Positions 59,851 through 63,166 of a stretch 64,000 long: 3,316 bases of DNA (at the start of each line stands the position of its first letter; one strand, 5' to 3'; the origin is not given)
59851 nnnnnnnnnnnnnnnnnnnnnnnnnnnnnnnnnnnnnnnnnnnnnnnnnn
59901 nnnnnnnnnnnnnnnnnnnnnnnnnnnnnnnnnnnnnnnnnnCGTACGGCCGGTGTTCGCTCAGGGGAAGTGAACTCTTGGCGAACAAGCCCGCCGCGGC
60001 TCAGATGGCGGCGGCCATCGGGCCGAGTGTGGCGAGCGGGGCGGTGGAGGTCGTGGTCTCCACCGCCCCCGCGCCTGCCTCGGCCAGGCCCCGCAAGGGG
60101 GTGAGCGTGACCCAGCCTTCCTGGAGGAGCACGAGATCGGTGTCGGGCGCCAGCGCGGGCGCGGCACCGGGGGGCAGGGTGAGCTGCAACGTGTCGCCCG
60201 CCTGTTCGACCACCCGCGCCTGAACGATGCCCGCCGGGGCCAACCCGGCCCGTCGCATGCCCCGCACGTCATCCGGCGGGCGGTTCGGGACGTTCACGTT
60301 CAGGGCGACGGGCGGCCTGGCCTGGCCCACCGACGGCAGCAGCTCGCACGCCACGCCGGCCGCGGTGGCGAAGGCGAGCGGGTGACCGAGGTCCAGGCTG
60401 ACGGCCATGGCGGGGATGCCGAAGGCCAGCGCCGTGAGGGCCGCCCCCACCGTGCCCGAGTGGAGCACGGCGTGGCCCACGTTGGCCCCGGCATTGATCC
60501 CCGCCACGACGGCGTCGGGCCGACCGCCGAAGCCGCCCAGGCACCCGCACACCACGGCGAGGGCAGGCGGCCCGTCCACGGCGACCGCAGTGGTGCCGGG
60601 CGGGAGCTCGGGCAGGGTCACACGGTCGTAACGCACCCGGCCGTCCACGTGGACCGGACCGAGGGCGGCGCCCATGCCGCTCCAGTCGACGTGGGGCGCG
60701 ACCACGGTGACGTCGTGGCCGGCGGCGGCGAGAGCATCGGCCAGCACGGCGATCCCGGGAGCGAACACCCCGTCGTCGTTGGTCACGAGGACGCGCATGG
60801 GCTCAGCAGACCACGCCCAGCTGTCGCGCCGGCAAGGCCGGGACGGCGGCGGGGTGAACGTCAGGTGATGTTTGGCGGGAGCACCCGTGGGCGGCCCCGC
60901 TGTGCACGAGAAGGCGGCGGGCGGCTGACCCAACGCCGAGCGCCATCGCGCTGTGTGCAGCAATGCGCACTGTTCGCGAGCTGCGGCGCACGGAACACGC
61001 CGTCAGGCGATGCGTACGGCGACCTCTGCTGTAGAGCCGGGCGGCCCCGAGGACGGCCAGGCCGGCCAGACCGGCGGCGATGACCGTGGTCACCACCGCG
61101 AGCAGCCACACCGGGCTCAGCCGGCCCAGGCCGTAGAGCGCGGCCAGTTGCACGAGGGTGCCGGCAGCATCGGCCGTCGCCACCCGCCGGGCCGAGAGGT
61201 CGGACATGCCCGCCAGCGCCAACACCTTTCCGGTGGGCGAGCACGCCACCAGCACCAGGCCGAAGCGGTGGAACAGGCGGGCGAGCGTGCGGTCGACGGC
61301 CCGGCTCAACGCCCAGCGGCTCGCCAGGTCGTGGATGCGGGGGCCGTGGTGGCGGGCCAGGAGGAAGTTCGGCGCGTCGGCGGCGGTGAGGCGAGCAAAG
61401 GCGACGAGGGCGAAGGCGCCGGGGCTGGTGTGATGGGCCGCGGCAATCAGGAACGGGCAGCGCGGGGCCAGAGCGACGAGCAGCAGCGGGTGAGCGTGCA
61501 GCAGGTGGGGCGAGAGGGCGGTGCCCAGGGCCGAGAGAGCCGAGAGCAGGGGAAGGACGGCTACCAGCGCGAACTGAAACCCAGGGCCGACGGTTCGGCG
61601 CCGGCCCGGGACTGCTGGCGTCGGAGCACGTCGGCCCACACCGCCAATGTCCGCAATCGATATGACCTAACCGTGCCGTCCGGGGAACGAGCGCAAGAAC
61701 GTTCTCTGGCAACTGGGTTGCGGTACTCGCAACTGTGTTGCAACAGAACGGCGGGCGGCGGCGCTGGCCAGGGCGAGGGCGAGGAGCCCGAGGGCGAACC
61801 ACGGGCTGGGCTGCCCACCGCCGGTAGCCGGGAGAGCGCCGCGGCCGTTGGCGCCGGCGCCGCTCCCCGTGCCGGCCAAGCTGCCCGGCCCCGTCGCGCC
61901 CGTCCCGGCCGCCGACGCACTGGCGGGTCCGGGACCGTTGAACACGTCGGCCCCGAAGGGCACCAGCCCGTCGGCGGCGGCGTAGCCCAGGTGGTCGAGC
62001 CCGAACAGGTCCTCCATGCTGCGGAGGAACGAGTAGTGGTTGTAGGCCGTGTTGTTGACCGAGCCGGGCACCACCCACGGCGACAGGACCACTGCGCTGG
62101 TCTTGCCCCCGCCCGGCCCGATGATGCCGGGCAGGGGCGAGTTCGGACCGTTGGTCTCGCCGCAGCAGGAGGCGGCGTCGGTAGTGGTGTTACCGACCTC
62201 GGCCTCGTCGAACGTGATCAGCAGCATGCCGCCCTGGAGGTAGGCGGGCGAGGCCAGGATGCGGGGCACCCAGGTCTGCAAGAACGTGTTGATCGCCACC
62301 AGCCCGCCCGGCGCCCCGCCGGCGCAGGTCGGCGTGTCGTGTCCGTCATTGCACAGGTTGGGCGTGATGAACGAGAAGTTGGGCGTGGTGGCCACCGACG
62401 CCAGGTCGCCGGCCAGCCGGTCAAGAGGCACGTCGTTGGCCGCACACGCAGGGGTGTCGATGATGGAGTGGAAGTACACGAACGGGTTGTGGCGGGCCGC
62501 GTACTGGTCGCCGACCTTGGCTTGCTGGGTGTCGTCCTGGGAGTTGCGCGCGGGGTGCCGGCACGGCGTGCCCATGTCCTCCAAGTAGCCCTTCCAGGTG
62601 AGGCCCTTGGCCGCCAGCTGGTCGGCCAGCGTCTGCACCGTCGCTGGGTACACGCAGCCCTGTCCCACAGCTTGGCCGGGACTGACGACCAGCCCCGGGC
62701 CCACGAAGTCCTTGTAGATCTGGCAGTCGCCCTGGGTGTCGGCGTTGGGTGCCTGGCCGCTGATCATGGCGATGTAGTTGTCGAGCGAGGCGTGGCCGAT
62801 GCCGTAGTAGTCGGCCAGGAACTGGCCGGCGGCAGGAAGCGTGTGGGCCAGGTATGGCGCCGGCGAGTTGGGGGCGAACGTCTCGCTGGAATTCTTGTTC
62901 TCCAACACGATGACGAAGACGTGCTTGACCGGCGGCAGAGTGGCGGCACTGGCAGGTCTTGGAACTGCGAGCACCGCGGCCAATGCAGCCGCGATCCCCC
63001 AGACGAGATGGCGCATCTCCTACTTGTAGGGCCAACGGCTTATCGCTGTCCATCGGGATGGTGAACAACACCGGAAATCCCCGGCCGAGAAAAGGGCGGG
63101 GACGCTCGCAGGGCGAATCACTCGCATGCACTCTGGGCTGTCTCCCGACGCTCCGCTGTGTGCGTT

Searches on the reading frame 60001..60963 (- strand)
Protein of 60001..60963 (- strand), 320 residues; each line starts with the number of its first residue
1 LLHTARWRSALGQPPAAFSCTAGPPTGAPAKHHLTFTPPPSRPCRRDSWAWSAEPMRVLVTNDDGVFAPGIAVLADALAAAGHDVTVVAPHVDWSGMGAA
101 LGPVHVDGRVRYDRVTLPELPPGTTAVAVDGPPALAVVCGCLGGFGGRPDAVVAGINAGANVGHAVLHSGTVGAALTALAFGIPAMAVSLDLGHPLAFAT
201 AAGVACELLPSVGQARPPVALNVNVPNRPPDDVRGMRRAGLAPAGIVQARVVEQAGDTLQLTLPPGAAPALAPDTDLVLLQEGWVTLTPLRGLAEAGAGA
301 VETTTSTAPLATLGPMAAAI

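Call 36: search_protein_families(library=pfam, proteins=[window:60001-60963:-], max_evalue=0.00001)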
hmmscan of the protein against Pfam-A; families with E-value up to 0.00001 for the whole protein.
window:60001-60963:- (320 aa): 1 family
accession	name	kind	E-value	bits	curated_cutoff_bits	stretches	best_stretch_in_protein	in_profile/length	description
PF01975.23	SurE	-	3.8e-45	154.4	22.1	1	58-239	1-180/189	Survival protein SurE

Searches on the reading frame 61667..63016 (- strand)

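Call 36: search_protein_families(library=pfam, proteins=[window:61667-63016:-], max_evalue=0.00001)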
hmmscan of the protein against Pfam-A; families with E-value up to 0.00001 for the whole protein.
window:61667-63016:- (449 aa): 1 family
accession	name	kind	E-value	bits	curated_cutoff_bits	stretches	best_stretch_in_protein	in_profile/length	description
PF04185.19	Phosphoesterase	-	2.1e-24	86.8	23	1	66-340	118-355/356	Phosphoesterase family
